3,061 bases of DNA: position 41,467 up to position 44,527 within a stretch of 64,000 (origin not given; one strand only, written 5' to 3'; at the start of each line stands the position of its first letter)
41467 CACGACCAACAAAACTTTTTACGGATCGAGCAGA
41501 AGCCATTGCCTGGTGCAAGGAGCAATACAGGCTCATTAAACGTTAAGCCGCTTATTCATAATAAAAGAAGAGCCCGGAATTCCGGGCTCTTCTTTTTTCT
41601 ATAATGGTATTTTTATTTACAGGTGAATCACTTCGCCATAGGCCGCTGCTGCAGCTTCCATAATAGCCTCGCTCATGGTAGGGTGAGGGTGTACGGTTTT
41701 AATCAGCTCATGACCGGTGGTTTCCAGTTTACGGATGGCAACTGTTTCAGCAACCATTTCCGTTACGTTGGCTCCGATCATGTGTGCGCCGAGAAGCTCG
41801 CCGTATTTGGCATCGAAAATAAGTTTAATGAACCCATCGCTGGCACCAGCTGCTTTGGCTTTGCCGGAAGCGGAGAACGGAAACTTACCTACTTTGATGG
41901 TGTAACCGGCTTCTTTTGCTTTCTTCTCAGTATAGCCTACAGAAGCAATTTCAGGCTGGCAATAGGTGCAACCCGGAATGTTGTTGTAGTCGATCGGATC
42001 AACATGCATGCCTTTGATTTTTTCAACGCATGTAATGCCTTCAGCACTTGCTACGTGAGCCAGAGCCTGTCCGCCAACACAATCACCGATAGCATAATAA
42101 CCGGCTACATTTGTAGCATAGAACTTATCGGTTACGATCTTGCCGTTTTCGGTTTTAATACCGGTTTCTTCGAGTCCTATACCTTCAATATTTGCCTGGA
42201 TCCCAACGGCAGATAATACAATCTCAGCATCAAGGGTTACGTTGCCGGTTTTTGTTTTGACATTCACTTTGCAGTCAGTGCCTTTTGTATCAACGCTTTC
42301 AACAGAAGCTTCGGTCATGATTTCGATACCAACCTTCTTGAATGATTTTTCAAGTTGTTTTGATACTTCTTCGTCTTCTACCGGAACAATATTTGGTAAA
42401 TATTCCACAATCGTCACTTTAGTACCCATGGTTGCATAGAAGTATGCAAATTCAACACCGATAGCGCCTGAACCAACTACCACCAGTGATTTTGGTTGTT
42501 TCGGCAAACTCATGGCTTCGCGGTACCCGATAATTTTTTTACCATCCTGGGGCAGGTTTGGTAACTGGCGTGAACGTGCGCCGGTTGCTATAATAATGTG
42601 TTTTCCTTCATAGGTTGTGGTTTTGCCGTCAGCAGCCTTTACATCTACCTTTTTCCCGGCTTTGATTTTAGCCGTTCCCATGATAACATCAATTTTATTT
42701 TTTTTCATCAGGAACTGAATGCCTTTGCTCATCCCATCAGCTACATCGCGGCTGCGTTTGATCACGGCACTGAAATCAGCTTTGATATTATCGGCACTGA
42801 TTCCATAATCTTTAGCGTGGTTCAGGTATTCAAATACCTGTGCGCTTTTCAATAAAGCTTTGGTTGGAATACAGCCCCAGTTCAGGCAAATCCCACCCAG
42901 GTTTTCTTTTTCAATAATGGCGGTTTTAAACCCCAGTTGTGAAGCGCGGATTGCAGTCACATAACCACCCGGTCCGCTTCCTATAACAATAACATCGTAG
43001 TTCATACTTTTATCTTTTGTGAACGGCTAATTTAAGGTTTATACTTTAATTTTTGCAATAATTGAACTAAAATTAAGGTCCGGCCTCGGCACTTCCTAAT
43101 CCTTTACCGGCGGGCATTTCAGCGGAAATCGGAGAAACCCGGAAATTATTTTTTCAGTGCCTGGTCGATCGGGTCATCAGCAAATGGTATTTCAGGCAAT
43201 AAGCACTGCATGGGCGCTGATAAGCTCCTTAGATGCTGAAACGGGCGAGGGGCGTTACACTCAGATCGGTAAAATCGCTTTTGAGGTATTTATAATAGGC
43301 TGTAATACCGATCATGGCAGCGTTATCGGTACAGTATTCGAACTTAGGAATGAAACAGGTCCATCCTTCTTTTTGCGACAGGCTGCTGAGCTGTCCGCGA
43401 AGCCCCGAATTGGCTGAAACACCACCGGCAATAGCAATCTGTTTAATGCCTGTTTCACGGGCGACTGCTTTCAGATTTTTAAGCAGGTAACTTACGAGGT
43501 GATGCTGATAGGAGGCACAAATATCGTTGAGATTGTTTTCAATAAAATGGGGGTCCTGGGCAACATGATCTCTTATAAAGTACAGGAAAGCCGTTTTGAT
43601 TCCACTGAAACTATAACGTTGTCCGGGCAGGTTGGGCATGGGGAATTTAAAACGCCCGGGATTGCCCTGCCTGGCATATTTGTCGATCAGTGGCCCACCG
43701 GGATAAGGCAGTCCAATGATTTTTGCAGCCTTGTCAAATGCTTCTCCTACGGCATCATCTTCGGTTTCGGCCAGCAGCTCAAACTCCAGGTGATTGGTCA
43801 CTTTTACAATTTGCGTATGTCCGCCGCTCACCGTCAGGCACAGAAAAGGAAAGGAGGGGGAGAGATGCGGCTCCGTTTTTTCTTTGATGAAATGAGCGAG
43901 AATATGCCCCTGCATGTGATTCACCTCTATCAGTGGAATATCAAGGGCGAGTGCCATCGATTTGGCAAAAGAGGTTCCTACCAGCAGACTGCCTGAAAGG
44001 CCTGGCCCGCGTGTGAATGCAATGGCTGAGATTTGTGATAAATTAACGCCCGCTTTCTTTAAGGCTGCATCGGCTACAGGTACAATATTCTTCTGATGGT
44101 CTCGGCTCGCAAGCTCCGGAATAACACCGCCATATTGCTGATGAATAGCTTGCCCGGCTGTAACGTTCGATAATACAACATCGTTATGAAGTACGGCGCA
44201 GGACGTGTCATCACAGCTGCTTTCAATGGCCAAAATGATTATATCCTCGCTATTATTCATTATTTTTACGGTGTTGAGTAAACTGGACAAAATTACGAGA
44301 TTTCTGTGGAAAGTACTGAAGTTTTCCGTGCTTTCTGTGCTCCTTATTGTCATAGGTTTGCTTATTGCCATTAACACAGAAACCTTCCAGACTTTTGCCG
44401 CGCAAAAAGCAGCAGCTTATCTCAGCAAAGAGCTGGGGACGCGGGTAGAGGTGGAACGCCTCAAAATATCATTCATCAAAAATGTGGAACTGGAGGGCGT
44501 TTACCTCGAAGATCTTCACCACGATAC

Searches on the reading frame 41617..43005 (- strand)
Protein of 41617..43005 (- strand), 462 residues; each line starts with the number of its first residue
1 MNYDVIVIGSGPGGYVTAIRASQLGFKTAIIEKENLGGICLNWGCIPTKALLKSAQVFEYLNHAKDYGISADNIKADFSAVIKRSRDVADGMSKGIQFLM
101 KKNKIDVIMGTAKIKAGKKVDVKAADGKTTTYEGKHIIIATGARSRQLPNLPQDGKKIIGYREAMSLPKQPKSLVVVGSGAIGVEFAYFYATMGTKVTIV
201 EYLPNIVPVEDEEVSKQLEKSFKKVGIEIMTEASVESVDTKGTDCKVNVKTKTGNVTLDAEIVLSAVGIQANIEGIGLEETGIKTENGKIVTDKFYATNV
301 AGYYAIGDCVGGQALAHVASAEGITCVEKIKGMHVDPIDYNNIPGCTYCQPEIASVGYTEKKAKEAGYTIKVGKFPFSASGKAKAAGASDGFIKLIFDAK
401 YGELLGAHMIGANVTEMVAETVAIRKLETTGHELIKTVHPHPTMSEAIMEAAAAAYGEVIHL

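Call 8: search_protein_families(library=pfam, proteins=[window:41617-43005:-], max_evalue=0.001)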
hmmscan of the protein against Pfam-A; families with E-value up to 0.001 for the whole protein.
window:41617-43005:- (462 aa): 14 families
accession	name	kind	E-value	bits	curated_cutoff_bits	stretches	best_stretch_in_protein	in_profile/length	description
PF07992.20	Pyr_redox_2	-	6.4e-72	242.9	26.1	1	3-323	1-291/291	Pyridine nucleotide-disulphide oxidoreductase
PF02852.28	Pyr_redox_dim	-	2.6e-37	127.8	25.3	1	343-452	1-110/110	Pyridine nucleotide-disulphide oxidoreductase, dimerisation domain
PF00070.33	Pyr_redox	-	4.1e-22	78.9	22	1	174-251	2-79/82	Pyridine nucleotide-disulphide oxidoreductase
PF13738.12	Pyr_redox_3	-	9.4e-16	58.3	30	1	6-307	1-305/305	Pyridine nucleotide-disulphide oxidoreductase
PF12831.13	FAD_oxidored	-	6.6e-09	36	27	1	4-142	1-145/416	FAD dependent oxidoreductase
PF00890.30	FAD_binding_2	-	1.1e-08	35.2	20.4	1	4-43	1-40/414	FAD binding domain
PF01266.30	DAO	-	1.6e-08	34.9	27.9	0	4-37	1-35/353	FAD dependent oxidoreductase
PF13450.12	NAD_binding_8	-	3.4e-08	34.1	21.9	0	7-40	1-35/68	NAD(P)-binding Rossmann-like domain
PF03486.20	HI0933_like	-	6.7e-08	32.7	50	0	4-35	2-33/244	HI0933-like protein Rossmann domain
PF01134.28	GIDA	-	2.6e-06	27.2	22.1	1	4-144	1-151/391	Glucose inhibited division protein A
PF13434.12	Lys_Orn_oxgnase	-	7.2e-06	25.8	21.3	1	88-213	104-232/339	L-lysine 6-monooxygenase/L-ornithine 5-monooxygenase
PF01946.23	Thi4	-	1.8e-05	24.5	26.2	0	2-38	17-55/235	Thi4 family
PF01494.25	FAD_binding_3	-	8.1e-05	22.4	22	0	3-34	2-33/349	FAD binding domain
PF02737.24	3HCDH_N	-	0.00026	21.4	22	1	175-267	3-86/180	3-hydroxyacyl-CoA dehydrogenase, NAD binding domain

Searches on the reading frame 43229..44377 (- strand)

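Call 8: search_protein_families(library=pfam, proteins=[window:43229-44377:-], max_evalue=0.001)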
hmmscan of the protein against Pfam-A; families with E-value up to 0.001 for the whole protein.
window:43229-44377:- (382 aa): 3 families
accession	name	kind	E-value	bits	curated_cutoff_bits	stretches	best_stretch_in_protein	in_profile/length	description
PF00814.31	TsaD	-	1.9e-91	306.9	24.8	1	68-357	2-263/264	tRNA N6-adenosine threonylcarbamoyltransferase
PF22521.2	HypF_C_2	-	7.6e-06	26.3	27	1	282-350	165-233/241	Carbamoyltransferase, Kae1-like Domain, second subdomain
PF02543.21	Carbam_trans_N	-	0.00039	20.4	24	0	282-330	274-320/346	Carbamoyltransferase N-terminus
